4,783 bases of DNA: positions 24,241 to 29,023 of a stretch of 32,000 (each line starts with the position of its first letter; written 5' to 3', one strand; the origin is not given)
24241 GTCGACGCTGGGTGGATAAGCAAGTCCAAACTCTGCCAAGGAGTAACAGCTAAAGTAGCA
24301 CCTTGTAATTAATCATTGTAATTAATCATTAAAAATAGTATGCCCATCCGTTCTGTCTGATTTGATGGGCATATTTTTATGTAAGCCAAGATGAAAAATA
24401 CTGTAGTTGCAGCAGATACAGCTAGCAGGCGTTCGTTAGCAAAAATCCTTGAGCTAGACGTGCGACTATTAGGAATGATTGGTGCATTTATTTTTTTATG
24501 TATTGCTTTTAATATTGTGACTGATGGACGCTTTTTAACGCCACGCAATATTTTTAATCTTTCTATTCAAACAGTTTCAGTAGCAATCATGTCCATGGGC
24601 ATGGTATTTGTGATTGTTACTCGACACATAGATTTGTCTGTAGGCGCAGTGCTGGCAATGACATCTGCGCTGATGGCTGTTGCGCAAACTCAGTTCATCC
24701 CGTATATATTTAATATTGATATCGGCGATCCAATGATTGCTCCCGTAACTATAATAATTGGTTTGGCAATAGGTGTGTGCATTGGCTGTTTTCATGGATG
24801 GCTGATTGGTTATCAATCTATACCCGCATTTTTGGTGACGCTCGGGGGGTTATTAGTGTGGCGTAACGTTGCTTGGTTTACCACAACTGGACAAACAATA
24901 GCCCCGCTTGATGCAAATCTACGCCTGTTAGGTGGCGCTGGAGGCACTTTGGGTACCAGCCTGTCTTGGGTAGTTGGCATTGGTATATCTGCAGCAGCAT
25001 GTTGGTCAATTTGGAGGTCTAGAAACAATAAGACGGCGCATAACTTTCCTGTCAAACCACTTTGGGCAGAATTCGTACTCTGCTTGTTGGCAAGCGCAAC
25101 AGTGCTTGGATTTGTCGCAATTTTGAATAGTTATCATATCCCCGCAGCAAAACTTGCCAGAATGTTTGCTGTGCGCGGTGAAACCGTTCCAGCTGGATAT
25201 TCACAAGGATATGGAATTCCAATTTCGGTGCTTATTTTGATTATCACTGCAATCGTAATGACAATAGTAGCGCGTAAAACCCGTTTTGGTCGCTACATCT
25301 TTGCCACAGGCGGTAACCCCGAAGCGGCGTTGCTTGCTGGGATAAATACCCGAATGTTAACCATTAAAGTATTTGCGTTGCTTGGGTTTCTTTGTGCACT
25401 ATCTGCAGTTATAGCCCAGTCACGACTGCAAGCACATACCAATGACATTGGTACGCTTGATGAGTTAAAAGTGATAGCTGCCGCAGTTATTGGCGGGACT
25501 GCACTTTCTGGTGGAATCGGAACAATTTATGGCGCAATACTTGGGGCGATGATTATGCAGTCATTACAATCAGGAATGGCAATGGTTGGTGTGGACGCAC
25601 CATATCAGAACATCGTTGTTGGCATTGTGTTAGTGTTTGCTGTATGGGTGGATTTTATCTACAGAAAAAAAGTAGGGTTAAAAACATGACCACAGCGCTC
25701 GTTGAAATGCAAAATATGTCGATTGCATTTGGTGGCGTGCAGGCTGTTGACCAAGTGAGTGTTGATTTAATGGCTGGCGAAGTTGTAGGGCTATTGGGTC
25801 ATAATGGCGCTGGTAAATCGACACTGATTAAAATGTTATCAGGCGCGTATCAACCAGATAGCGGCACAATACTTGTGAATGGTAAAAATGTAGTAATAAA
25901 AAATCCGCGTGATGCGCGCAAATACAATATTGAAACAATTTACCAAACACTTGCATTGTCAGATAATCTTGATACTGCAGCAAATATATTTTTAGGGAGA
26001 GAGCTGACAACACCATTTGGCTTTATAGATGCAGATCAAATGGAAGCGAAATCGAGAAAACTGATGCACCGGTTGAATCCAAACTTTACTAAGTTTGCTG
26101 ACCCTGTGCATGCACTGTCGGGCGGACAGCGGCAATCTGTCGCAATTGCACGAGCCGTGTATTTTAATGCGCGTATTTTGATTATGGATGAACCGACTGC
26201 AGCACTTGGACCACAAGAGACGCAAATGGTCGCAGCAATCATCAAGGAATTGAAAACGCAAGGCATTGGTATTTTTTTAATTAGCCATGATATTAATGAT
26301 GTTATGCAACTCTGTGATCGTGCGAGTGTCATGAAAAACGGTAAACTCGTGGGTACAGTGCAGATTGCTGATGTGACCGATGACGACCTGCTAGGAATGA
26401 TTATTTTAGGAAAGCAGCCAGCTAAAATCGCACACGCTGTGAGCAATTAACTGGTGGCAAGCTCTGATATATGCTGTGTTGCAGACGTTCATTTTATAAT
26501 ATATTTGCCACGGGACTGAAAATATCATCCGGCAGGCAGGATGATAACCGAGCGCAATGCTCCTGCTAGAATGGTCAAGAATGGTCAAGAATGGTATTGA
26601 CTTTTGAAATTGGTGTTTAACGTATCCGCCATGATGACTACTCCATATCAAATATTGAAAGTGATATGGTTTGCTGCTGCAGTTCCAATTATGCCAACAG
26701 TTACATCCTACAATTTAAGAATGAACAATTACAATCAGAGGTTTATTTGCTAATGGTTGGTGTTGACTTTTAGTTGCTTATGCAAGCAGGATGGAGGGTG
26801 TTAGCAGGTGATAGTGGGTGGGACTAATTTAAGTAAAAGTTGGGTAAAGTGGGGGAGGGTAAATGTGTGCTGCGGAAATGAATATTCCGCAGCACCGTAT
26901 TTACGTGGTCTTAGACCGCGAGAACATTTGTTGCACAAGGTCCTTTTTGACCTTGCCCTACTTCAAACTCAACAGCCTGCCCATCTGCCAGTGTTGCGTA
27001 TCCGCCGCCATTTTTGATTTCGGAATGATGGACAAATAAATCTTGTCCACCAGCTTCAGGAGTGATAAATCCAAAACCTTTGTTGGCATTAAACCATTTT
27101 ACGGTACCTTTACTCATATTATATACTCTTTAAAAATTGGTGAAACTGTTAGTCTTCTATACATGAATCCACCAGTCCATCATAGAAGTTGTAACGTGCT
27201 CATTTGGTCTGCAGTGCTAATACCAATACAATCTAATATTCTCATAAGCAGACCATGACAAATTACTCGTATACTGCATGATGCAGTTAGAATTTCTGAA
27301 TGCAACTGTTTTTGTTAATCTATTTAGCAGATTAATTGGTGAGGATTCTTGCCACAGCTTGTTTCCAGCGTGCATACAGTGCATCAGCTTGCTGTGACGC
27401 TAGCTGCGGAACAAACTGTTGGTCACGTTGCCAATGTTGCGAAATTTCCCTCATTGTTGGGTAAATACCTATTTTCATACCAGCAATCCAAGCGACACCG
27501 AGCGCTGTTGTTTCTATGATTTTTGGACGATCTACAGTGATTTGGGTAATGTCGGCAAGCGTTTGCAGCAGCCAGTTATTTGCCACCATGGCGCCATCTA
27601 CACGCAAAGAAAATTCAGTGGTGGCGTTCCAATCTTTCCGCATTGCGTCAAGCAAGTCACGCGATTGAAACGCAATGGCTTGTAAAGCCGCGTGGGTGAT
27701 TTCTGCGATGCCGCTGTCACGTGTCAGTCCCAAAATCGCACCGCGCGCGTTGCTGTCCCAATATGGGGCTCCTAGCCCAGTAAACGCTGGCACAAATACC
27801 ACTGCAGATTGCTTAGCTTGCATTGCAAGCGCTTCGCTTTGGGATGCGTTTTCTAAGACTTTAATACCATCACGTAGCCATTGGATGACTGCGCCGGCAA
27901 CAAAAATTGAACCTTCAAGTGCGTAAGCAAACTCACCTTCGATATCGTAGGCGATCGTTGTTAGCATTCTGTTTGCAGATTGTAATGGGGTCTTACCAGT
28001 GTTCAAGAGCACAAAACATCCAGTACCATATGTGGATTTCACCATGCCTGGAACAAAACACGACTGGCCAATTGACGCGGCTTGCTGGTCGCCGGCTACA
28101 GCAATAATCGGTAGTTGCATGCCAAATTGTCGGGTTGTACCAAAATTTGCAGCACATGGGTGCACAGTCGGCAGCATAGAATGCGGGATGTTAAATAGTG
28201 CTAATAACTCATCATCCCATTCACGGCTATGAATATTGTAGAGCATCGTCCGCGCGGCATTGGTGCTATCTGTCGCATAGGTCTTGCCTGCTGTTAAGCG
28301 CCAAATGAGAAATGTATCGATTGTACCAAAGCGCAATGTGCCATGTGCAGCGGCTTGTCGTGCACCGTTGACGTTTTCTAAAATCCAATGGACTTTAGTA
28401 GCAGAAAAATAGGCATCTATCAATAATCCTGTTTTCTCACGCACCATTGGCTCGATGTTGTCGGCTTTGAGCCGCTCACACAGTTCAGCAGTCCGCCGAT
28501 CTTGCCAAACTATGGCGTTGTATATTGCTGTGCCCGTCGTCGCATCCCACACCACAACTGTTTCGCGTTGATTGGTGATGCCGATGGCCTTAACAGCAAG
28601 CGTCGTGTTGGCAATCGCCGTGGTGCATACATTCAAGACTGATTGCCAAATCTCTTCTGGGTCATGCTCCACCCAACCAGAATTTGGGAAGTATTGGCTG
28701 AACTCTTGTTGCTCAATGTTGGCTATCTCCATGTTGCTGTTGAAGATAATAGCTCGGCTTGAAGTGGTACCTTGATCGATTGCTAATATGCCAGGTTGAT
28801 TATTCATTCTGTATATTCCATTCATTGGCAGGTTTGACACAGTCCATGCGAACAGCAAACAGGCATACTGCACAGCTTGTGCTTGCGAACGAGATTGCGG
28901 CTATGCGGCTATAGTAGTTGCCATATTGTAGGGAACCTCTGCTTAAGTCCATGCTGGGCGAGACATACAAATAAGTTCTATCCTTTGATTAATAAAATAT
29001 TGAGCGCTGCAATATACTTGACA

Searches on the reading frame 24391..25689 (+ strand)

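Call 66: search_protein_families(library=pfam, proteins=[window:24391-25689:+], max_evalue=0.00001)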
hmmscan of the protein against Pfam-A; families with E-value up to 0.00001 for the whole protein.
window:24391-25689:+ (432 aa): 1 family
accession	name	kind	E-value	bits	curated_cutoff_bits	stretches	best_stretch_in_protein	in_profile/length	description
PF02653.21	BPD_transp_2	-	1.2e-32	113.6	26.8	1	53-418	1-269/269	Branched-chain amino acid transport system / permease component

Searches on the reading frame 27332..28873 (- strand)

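Call 66: search_protein_families(library=pfam, proteins=[window:27332-28873:-], max_evalue=0.00001)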
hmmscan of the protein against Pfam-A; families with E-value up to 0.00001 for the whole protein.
window:27332-28873:- (513 aa): 2 families
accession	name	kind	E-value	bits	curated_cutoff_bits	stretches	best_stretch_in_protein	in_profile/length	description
PF00370.27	FGGY_N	-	5.9e-74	249.2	28.8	1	29-269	2-245/245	FGGY family of carbohydrate kinases, N-terminal domain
PF02782.22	FGGY_C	-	3.4e-36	125.3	27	1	280-466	3-196/198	FGGY family of carbohydrate kinases, C-terminal domain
